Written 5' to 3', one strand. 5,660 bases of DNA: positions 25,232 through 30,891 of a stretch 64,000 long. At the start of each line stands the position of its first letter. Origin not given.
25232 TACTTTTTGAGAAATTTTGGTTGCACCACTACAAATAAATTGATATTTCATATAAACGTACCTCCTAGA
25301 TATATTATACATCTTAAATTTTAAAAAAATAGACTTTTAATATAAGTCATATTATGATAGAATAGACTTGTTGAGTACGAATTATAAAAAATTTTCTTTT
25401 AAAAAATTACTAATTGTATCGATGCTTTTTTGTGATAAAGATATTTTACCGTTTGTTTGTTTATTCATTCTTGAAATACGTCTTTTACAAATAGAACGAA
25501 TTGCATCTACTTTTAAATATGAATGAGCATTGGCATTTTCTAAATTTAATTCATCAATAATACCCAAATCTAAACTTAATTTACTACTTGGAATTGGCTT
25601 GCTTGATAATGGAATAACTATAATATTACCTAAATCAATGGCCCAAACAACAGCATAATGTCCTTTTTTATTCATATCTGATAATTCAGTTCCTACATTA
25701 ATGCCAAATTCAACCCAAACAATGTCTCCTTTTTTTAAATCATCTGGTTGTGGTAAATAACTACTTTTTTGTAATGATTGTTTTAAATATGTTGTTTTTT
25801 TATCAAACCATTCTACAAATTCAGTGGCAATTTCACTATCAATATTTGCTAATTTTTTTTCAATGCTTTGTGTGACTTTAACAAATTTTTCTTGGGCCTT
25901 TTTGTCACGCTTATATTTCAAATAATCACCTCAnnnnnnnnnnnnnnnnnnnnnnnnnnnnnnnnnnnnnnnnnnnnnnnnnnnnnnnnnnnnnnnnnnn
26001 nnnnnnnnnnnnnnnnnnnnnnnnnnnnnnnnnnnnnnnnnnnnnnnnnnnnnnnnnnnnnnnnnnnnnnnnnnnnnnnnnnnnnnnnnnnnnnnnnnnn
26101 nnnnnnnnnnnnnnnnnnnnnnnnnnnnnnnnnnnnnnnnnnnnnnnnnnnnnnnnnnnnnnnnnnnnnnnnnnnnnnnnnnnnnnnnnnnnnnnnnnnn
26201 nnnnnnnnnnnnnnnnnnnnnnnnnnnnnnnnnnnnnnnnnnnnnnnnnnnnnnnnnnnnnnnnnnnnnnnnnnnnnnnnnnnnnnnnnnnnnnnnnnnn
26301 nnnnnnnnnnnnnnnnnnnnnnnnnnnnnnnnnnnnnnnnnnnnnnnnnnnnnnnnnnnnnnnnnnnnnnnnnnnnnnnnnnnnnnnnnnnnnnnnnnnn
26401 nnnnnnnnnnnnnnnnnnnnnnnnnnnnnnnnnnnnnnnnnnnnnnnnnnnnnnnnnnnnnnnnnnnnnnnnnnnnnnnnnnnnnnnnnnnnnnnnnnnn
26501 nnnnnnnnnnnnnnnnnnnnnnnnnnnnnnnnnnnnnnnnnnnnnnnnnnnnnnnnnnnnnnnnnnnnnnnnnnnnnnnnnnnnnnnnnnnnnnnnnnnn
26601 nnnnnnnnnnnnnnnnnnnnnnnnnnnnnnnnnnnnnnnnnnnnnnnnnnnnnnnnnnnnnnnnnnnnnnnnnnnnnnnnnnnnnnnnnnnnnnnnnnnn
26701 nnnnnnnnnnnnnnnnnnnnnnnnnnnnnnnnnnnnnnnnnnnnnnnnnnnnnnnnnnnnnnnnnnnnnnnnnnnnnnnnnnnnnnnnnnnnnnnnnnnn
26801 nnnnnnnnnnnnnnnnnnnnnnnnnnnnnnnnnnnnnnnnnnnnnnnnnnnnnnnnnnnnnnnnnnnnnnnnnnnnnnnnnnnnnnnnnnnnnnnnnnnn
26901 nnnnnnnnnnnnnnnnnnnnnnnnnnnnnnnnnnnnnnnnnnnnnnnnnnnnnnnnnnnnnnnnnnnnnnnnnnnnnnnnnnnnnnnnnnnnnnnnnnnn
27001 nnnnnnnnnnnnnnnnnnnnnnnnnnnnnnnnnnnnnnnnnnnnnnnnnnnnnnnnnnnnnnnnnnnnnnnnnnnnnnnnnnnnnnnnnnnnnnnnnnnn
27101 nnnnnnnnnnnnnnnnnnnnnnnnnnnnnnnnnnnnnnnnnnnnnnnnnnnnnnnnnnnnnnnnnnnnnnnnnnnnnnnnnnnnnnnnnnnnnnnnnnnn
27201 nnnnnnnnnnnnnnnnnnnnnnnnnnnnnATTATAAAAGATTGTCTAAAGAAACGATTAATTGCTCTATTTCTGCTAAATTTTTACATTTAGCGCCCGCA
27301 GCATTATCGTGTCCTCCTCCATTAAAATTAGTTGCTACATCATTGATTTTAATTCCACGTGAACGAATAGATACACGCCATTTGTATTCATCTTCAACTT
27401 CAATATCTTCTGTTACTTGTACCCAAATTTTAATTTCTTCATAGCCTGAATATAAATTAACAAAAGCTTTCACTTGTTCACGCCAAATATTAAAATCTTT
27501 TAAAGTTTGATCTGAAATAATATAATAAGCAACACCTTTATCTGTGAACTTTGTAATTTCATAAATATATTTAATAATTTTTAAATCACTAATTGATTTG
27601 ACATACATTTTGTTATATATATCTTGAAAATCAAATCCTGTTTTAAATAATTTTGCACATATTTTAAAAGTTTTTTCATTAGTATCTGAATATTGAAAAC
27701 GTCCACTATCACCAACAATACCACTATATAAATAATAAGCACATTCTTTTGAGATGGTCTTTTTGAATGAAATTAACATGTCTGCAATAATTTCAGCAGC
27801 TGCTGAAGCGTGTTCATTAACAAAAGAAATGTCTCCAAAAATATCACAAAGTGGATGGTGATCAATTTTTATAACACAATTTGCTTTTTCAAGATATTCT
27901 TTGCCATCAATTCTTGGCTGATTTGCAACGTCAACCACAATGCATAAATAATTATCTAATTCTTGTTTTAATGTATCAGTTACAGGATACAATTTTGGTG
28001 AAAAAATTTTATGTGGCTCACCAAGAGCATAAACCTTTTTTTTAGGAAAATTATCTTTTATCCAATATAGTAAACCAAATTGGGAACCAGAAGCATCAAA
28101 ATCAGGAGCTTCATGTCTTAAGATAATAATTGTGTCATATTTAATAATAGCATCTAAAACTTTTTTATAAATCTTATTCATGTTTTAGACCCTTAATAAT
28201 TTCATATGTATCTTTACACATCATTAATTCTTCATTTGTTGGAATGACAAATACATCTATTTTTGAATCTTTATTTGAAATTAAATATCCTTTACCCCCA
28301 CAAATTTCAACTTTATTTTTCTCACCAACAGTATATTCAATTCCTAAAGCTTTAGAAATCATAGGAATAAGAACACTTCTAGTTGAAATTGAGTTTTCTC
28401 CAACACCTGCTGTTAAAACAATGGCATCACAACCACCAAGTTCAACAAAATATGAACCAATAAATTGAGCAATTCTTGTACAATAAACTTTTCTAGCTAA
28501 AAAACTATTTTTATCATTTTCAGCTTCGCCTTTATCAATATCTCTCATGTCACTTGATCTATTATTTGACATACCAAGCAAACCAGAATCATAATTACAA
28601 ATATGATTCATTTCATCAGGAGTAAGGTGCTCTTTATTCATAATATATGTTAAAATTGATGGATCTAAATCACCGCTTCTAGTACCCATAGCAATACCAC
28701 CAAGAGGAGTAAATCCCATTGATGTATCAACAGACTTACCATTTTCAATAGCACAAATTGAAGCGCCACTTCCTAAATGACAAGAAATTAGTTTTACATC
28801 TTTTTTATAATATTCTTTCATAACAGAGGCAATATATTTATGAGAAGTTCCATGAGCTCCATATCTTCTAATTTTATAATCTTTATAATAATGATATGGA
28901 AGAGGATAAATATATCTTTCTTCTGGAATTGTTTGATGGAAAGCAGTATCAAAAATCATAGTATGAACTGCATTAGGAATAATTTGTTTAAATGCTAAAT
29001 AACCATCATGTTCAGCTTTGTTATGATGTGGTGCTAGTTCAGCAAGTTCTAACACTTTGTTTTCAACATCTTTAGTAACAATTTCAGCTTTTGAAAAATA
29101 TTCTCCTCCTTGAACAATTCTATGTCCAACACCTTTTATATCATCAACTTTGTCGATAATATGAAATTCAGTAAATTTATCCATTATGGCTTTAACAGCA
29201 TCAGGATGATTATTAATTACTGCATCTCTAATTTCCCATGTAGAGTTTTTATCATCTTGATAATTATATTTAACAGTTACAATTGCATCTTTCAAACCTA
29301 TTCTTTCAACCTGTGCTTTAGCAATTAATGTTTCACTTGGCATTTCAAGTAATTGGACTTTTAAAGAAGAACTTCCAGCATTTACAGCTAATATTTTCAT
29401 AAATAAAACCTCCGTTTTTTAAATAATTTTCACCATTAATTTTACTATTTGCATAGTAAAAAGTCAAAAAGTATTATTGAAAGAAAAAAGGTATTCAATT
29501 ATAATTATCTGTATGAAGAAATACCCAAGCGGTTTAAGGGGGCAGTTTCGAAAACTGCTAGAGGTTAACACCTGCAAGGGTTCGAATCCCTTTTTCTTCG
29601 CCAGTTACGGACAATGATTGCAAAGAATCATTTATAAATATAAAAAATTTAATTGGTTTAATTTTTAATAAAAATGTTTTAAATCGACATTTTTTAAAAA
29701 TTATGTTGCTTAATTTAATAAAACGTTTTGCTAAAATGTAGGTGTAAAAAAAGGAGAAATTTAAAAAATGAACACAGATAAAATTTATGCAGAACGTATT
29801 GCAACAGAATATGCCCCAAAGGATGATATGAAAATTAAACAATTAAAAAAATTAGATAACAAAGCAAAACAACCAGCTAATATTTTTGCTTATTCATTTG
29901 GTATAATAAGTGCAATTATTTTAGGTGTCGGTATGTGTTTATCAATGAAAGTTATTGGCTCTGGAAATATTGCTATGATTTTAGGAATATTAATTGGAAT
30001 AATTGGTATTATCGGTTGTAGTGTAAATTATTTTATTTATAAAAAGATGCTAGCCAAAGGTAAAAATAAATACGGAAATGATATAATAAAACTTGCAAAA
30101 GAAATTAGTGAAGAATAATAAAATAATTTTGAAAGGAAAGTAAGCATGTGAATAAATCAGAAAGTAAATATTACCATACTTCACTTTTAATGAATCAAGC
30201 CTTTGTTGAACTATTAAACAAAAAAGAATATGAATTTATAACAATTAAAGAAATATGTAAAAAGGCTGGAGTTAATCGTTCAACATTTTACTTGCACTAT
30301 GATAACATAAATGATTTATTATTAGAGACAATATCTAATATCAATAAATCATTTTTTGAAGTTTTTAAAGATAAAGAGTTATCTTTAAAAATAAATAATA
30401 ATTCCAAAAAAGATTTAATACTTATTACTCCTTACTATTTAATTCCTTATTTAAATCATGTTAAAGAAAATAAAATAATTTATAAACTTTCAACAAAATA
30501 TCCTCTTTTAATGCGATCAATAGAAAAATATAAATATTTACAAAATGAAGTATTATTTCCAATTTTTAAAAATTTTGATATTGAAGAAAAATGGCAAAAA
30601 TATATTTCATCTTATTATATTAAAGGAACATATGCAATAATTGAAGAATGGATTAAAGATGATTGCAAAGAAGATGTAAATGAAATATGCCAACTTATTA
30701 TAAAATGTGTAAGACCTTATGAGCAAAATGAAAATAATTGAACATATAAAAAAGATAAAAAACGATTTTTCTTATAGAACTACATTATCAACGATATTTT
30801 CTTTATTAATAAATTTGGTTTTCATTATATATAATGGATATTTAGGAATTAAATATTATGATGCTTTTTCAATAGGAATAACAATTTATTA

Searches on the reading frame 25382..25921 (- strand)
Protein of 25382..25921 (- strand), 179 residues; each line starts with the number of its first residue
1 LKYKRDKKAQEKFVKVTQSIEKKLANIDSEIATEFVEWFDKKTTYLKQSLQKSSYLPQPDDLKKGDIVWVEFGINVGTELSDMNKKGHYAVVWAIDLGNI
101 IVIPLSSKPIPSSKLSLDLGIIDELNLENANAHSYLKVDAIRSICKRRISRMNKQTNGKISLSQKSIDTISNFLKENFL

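Call 10: search_protein_families(library=pfam, proteins=[window:25382-25921:-], max_evalue=0.001)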
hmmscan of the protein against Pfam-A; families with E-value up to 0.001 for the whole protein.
window:25382-25921:- (179 aa): 1 family
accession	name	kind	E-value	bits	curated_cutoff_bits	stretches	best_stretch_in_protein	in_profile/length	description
PF02452.23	PemK_toxin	-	2.9e-08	34.3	23.1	1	63-174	1-105/109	PemK-like, MazF-like toxin of type II toxin-antitoxin system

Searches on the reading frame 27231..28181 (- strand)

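Call 10: search_protein_families(library=pfam, proteins=[window:27231-28181:-], max_evalue=0.001)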
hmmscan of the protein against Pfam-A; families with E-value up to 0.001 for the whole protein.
window:27231-28181:- (316 aa): 2 families
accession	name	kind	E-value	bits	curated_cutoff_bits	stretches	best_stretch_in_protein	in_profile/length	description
PF01368.27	DHH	-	7e-16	59.1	28.1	1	17-155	1-125/125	DHH family, N-terminal domain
PF02272.25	DHHA1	-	2.3e-11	44.5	25.9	1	222-313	9-97/102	DHHA1 domain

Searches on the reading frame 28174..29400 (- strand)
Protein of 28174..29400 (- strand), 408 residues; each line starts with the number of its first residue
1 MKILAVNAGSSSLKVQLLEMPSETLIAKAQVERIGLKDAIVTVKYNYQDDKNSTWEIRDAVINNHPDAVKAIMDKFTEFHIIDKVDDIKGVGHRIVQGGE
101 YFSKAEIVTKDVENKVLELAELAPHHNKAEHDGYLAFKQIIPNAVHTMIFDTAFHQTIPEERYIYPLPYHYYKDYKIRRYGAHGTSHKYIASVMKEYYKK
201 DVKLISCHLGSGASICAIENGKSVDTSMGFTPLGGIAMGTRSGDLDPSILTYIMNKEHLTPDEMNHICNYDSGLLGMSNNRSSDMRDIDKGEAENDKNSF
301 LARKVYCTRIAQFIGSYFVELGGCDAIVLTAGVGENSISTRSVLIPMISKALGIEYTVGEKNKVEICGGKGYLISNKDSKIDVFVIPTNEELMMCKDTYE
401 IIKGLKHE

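Call 10: search_protein_families(library=pfam, proteins=[window:28174-29400:-], max_evalue=0.001)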
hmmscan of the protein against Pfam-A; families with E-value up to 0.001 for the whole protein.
window:28174-29400:- (408 aa): 1 family
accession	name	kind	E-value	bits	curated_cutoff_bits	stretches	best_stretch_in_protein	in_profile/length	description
PF00871.23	Acetate_kinase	-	5.7e-128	427.3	22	1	2-395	1-391/392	Acetokinase family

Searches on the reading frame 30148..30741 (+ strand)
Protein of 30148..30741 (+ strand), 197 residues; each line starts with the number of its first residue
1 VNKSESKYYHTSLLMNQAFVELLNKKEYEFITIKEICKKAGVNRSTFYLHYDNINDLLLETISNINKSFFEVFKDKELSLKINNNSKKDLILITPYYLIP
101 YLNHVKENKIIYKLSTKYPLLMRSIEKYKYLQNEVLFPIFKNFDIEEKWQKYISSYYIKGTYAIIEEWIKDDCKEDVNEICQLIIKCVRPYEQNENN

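Call 10: search_protein_families(library=pfam, proteins=[window:30148-30741:+], max_evalue=0.001)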
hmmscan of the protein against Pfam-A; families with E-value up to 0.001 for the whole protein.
window:30148-30741:+ (197 aa): 3 families
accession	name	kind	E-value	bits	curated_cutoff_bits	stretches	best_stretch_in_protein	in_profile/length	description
PF00440.29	TetR_N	-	6e-08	32.8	24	1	20-60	6-46/47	Bacterial regulatory proteins, tetR family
PF14278.11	TetR_C_8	-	7e-08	32.9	26.1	1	98-187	7-100/103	Transcriptional regulator C-terminal region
PF13022.12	HTH_Tnp_1_2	-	0.00012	22.6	27.9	1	19-75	15-69/122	Helix-turn-helix of insertion element transposase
